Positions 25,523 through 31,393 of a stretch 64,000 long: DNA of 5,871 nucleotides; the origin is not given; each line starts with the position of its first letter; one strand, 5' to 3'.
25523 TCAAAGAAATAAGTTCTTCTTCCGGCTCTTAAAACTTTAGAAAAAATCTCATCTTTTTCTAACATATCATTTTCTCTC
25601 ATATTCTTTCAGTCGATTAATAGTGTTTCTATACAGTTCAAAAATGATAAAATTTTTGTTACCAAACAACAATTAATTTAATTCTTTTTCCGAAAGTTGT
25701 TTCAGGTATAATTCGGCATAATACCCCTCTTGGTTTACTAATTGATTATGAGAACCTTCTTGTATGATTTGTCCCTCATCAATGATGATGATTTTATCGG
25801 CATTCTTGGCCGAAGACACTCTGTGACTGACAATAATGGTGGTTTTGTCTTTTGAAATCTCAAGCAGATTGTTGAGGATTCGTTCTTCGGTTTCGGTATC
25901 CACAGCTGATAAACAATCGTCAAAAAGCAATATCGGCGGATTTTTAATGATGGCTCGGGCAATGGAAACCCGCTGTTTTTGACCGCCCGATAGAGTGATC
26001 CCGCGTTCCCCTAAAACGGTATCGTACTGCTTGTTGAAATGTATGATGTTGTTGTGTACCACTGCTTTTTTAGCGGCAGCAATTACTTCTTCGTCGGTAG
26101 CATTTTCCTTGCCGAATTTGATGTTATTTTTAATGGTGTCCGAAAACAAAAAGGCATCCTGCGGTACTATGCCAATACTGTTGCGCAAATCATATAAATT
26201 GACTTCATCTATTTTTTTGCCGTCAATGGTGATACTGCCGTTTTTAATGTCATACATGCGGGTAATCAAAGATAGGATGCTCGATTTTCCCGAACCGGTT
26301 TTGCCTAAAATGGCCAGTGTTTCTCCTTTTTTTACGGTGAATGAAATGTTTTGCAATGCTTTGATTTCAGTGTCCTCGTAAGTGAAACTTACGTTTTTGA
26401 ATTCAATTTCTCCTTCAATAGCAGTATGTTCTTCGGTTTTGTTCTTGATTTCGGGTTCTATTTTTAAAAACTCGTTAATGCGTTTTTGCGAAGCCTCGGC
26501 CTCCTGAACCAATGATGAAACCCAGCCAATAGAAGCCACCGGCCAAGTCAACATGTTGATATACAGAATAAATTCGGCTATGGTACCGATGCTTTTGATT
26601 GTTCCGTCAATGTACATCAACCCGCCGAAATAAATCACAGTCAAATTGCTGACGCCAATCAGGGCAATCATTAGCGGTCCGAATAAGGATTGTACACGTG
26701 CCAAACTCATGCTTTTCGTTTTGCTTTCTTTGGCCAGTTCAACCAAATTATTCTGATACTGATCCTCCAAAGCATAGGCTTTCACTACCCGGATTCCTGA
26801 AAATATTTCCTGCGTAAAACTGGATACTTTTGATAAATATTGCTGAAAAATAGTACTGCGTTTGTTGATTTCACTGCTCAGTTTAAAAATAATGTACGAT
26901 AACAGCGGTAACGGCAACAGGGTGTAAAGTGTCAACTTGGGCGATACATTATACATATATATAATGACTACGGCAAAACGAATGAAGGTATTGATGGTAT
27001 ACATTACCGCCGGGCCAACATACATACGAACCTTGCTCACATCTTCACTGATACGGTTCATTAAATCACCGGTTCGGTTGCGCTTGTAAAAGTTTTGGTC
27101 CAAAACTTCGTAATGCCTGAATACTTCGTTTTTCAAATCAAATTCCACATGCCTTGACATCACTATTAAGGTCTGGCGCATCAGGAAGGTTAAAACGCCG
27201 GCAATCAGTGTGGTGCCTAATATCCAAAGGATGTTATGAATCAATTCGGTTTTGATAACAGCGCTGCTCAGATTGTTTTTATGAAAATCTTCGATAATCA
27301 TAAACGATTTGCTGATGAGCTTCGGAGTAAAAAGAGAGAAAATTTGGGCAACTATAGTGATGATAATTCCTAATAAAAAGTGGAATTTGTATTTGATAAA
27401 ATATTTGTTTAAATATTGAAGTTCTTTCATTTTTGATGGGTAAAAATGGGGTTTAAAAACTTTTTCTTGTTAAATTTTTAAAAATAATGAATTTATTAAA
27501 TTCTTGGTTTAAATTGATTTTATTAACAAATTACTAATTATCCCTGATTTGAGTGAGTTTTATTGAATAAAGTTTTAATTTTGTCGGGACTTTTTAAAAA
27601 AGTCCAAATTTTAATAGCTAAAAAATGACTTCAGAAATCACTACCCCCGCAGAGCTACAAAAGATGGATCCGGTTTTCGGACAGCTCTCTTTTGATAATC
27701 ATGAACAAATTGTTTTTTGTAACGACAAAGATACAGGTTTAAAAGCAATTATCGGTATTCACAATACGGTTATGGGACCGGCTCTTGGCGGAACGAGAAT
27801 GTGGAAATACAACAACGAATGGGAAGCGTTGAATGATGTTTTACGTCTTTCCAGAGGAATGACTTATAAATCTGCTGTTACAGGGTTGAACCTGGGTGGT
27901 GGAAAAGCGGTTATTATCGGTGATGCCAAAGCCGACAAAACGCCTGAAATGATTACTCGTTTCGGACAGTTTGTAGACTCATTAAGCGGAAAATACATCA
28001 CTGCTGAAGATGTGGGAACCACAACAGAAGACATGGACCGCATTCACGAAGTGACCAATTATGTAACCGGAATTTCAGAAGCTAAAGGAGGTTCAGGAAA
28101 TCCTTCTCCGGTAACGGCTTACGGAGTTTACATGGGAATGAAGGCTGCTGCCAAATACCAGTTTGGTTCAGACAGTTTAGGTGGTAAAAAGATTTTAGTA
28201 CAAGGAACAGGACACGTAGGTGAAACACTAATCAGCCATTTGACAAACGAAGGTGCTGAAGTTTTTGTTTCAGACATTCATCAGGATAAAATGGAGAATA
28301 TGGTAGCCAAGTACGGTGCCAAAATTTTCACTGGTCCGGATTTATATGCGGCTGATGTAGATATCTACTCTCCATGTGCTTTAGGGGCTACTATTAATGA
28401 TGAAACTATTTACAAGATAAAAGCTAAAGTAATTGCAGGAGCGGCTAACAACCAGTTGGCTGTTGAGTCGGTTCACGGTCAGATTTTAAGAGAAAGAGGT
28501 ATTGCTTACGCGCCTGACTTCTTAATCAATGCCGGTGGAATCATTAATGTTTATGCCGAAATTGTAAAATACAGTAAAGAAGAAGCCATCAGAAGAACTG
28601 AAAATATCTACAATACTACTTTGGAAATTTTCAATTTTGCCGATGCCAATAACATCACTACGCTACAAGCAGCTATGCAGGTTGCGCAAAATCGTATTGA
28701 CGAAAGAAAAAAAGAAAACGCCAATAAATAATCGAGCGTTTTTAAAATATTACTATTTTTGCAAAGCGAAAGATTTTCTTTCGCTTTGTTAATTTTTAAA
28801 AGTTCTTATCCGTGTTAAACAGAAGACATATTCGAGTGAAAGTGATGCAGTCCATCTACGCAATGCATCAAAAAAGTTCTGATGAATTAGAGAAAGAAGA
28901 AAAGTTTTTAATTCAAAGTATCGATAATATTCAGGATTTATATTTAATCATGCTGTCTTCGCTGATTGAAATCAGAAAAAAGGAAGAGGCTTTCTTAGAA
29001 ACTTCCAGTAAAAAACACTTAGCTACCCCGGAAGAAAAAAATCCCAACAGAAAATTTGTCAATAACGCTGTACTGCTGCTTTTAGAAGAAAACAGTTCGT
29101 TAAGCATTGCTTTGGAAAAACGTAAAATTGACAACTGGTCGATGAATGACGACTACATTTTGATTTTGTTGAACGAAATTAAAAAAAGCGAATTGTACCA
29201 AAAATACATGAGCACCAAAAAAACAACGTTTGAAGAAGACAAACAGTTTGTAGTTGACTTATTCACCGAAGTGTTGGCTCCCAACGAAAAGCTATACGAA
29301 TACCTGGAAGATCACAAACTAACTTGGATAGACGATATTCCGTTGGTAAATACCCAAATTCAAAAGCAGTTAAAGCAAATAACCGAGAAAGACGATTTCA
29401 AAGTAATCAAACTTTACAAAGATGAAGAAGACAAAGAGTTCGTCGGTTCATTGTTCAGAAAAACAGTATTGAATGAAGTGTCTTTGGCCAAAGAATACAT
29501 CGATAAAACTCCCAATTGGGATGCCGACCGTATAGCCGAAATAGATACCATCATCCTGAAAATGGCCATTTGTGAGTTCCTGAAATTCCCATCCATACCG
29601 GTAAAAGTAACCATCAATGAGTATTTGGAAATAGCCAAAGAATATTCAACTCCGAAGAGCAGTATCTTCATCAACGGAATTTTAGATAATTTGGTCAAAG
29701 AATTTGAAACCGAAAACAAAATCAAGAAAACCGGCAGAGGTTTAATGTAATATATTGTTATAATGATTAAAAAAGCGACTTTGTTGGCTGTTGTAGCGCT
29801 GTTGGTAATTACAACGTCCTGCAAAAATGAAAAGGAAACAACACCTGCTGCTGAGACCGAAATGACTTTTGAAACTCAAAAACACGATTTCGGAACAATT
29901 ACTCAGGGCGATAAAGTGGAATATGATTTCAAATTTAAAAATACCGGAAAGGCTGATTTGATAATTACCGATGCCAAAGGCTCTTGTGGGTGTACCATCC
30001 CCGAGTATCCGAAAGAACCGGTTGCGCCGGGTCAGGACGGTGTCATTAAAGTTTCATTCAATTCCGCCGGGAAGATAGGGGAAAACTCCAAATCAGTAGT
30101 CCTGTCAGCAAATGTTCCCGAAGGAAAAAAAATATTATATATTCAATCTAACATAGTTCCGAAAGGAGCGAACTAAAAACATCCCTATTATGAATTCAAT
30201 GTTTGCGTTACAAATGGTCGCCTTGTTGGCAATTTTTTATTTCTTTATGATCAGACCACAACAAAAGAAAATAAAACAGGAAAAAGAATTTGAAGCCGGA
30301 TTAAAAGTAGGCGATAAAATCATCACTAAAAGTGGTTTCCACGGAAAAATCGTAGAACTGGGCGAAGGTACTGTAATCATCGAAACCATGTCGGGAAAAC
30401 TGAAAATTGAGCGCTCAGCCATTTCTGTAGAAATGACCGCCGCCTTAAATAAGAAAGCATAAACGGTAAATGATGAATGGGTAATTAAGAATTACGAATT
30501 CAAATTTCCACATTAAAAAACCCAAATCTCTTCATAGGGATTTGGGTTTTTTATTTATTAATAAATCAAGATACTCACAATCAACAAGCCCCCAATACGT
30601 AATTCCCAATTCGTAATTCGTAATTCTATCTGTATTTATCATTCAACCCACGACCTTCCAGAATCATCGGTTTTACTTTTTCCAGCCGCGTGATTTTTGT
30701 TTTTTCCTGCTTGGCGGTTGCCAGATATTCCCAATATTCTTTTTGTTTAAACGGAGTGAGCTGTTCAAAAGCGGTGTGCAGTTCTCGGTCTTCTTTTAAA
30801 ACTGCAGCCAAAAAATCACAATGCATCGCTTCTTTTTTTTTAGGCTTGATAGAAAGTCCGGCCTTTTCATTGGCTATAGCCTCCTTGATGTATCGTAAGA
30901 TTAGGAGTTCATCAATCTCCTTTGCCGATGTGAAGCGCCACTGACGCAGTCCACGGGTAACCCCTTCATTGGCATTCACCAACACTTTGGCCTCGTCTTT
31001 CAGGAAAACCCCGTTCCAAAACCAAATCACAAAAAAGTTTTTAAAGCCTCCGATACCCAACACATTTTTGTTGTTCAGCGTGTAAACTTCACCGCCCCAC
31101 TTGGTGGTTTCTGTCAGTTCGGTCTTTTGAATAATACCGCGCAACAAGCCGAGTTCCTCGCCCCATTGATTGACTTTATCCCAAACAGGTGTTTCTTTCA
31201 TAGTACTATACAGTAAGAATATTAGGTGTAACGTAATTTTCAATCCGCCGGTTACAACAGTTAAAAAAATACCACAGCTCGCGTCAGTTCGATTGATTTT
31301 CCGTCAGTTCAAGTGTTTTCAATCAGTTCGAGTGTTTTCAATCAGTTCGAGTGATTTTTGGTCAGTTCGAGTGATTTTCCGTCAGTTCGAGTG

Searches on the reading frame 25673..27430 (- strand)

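Call 68: search_protein_families(library=pfam, proteins=[window:25673-27430:-], max_evalue=0.001)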
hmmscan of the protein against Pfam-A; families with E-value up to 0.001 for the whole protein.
window:25673-27430:- (585 aa): 3 families
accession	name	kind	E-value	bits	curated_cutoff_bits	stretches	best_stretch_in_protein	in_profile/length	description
PF00664.28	ABC_membrane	-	9.3e-40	137.5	28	1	19-298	2-274/274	ABC transporter transmembrane region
PF00005.33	ABC_tran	-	1.1e-33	117.1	25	1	359-507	1-136/137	ABC transporter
PF02463.25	SMC_N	-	3.2e-09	37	40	1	390-550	101-211/220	RecF/RecN/SMC N terminal domain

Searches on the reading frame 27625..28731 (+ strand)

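Call 68: search_protein_families(library=pfam, proteins=[window:27625-28731:+], max_evalue=0.001)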
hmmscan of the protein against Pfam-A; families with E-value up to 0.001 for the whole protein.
window:27625-28731:+ (368 aa): 6 families
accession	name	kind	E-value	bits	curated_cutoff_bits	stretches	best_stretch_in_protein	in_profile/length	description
PF02812.23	ELFV_dehydrog_N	-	8.1e-30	103.6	25.3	1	26-143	1-126/129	Glu/Leu/Phe/Val dehydrogenase, dimerisation domain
PF00208.27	ELFV_dehydrog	-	1.9e-20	74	23.4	2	227-363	89-238/241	Glutamate/Leucine/Phenylalanine/Valine dehydrogenase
PF02826.25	2-Hacid_dh_C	-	0.00019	21.3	25.1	1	179-294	28-138/178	D-isomer specific 2-hydroxyacid dehydrogenase, NAD binding domain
PF03807.23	F420_oxidored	-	0.00027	21.9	21.6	1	191-243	3-57/94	NADP oxidoreductase coenzyme F420-dependent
PF03446.21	NAD_binding_2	-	0.00027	21.4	21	1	190-249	2-60/161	NAD binding domain of 6-phosphogluconate dehydrogenase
PF01488.26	Shikimate_DH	-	0.00035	21.1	24.3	1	177-233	4-59/138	Shikimate / quinate 5-dehydrogenase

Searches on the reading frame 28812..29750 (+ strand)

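Call 68: search_protein_families(library=pfam, proteins=[window:28812-29750:+], max_evalue=0.001)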
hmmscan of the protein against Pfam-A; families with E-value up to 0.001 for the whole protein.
window:28812-29750:+ (312 aa): 1 family
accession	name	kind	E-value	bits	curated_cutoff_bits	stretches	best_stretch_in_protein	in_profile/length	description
PF01029.23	NusB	-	2.4e-24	86.6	23.1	1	200-296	37-133/133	NusB family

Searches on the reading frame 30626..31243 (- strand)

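Call 68: search_protein_families(library=pfam, proteins=[window:30626-31243:-], max_evalue=0.001)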
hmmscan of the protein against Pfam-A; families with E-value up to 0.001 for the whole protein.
window:30626-31243:- (205 aa): 2 families
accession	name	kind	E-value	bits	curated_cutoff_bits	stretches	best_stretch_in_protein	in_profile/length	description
PF08818.16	DUF1801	-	5.8e-15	55.9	27.2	1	27-123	1-85/85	Domain of unknown function (DU1801)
PF13376.11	OmdA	-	6e-13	49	25.6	1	145-197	8-60/60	Bacteriocin-protection, YdeI or OmpD-Associated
